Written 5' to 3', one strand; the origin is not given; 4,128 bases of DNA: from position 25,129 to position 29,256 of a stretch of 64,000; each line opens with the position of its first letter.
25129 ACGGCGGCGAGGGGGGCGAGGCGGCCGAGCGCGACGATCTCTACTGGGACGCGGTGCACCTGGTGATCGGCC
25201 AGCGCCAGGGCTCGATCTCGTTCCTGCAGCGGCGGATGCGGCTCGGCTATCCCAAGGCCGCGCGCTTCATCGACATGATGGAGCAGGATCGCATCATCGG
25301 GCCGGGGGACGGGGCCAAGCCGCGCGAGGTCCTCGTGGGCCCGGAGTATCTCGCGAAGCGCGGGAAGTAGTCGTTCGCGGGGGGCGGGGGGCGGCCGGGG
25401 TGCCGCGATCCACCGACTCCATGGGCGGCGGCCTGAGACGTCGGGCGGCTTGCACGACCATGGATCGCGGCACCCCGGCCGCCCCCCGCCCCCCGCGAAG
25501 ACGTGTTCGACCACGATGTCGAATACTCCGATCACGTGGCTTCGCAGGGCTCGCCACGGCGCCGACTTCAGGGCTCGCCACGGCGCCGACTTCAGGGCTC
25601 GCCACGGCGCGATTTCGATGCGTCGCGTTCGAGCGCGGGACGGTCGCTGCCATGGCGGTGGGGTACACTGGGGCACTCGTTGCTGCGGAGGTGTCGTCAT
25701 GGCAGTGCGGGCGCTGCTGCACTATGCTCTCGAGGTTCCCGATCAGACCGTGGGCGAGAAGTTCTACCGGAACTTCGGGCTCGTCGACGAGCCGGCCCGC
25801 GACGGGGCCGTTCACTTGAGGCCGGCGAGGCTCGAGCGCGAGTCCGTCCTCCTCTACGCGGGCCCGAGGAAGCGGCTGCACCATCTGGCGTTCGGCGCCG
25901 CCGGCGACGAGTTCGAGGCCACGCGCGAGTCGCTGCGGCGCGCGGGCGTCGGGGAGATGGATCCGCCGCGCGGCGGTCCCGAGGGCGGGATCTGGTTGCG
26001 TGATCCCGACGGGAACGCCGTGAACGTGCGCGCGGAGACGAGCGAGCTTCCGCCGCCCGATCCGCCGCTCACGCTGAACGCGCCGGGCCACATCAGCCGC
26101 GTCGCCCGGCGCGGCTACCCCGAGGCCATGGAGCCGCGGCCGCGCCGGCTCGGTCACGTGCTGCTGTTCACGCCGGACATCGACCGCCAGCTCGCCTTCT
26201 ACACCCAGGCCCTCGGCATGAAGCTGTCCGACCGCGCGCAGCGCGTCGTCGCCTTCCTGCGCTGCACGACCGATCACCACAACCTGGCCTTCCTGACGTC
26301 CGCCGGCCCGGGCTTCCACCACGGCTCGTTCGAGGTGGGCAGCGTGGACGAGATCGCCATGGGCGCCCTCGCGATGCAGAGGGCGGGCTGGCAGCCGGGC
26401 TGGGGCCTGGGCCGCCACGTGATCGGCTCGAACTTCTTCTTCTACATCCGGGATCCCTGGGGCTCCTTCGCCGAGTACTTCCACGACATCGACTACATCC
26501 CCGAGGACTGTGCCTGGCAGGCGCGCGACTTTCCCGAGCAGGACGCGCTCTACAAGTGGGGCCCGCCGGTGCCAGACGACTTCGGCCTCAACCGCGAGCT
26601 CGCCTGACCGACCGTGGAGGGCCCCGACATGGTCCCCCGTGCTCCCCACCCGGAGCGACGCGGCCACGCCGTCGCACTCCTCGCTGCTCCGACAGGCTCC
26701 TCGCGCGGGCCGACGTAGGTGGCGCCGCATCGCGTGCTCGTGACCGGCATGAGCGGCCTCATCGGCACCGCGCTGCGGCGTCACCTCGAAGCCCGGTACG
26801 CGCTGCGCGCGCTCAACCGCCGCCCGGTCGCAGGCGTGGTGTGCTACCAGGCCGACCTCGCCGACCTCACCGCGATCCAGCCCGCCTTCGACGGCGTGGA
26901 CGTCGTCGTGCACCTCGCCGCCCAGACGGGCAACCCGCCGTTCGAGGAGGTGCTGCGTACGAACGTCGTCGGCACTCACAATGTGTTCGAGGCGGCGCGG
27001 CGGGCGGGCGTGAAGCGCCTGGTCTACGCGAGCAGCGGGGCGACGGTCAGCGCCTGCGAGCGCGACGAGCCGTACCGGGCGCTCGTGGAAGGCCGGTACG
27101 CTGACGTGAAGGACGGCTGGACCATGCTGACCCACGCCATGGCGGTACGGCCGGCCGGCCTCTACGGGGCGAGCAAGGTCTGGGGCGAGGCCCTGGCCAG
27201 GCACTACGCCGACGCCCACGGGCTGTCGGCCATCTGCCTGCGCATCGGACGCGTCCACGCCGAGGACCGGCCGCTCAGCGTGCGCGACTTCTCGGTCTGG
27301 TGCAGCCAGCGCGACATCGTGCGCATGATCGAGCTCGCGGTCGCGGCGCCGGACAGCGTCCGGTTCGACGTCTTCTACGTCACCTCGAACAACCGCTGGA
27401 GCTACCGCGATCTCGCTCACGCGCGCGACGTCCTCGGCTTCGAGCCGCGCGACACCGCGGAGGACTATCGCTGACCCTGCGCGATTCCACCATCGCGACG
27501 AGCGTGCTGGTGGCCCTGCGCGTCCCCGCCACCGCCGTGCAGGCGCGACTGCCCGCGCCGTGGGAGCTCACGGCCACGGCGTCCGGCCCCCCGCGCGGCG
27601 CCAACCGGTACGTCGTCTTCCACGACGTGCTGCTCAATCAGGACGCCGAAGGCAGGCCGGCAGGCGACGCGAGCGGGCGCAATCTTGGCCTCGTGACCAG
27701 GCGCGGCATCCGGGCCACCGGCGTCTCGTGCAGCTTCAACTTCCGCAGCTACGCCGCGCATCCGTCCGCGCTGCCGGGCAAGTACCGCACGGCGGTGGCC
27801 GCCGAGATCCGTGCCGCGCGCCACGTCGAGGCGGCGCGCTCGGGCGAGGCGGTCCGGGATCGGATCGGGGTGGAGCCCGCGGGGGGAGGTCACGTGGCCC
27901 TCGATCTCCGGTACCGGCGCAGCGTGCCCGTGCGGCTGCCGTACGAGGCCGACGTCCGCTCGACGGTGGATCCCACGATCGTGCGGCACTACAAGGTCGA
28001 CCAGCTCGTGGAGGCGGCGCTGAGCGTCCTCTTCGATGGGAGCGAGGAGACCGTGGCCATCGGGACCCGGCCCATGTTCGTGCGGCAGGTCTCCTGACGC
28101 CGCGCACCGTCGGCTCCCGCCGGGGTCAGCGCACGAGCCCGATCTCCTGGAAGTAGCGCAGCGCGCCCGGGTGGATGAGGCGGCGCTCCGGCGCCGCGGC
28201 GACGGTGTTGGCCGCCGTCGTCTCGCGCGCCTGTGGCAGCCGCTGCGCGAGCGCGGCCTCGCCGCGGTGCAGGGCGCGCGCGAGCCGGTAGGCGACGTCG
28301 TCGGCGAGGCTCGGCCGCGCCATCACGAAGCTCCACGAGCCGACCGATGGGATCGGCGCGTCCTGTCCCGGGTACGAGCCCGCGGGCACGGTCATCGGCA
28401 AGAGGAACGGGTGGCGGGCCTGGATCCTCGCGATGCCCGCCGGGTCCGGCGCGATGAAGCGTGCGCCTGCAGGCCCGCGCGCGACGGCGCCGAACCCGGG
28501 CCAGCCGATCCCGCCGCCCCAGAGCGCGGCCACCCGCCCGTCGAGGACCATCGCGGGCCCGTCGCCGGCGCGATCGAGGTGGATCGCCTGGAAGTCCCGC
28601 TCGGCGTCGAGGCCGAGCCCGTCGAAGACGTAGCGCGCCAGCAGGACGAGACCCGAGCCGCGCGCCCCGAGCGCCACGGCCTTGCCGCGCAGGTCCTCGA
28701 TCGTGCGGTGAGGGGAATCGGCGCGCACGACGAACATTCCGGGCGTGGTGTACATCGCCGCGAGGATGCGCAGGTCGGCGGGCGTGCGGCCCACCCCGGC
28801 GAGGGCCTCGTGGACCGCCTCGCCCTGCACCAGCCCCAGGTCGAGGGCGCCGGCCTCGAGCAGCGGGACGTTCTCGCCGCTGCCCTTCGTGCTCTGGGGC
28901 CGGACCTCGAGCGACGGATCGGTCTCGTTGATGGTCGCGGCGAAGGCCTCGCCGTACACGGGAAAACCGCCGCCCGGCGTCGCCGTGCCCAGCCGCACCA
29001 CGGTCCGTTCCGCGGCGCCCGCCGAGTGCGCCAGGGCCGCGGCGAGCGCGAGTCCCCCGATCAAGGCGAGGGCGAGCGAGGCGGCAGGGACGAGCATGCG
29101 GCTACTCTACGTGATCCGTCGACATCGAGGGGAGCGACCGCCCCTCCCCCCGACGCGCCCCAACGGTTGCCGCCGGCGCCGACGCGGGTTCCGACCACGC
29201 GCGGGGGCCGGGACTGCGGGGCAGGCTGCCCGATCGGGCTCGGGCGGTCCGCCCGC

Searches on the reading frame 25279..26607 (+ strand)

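Call 34: search_protein_families(library=pfam, proteins=[window:25279-26607:+])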
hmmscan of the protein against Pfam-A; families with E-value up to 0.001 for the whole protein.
window:25279-26607:+ (442 aa): 3 families
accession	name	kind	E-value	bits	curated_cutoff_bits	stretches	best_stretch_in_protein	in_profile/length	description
PF00903.31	Glyoxalase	-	2e-22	80.2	20.6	1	290-397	1-118/121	Glyoxalase/Bleomycin resistance protein/Dioxygenase superfamily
PF18029.7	Glyoxalase_6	-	1.2e-06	29.6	23.6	0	172-249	38-104/106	Glyoxalase-like domain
PF13669.12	Glyoxalase_4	-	0.00015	22.5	27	0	293-320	2-29/109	Glyoxalase/Bleomycin resistance protein/Dioxygenase superfamily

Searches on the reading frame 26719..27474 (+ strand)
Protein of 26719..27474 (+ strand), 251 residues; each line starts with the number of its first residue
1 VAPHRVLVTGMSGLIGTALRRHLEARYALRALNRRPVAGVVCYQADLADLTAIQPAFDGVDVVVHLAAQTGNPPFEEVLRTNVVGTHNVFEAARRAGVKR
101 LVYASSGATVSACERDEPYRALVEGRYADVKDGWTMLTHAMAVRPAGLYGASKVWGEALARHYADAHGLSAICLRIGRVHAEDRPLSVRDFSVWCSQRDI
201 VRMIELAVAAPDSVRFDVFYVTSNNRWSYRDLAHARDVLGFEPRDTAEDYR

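Call 34: search_protein_families(library=pfam, proteins=[window:26719-27474:+])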
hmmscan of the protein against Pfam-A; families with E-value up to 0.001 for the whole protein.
window:26719-27474:+ (251 aa): 8 families
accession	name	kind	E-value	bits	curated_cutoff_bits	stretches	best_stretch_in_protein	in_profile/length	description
PF01370.27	Epimerase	-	2.9e-26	92.8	20.9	1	6-183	1-176/240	NAD dependent epimerase/dehydratase family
PF01073.25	3Beta_HSD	-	1.2e-14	54.5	22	1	40-112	46-122/280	3-beta hydroxysteroid dehydrogenase/isomerase family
PF07993.18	NAD_binding_4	-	2.5e-14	53.5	20.1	1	56-203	85-225/258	Male sterility protein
PF04321.23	RmlD_sub_bind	-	6.6e-13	48.8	27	1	5-215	2-187/287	RmlD substrate binding domain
PF16363.11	GDP_Man_Dehyd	-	1.1e-11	45.3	27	1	39-106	53-129/332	GDP-mannose 4,6 dehydratase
PF02719.21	Polysacc_synt_2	-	3.8e-11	43.2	20.2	1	41-110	57-132/293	Polysaccharide biosynthesis protein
PF13460.12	NAD_binding_10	-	1.3e-09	38.6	27.2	1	17-110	13-102/184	NAD(P)H-binding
PF05368.20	NmrA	-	1.4e-07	31.8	27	1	5-119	4-120/298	NmrA-like family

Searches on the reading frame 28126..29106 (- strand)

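Call 34: search_protein_families(library=pfam, proteins=[window:28126-29106:-])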
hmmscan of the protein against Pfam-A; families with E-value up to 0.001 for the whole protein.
window:28126-29106:- (326 aa): 4 families
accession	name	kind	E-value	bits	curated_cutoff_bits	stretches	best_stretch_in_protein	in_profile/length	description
PF16868.10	NMT1_3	-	4.2e-42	145.2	27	1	39-323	1-289/289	NMT1-like family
PF12974.12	Phosphonate-bd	-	4.5e-08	33.2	27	1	78-193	41-158/242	ABC transporter, phosphonate, periplasmic substrate-binding protein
PF13379.11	NMT1_2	-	4.2e-07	30.5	24.7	1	32-196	3-177/252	NMT1-like family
PF09084.16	NMT1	-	1e-06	29.2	20.5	1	66-225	21-173/216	NMT1/THI5 like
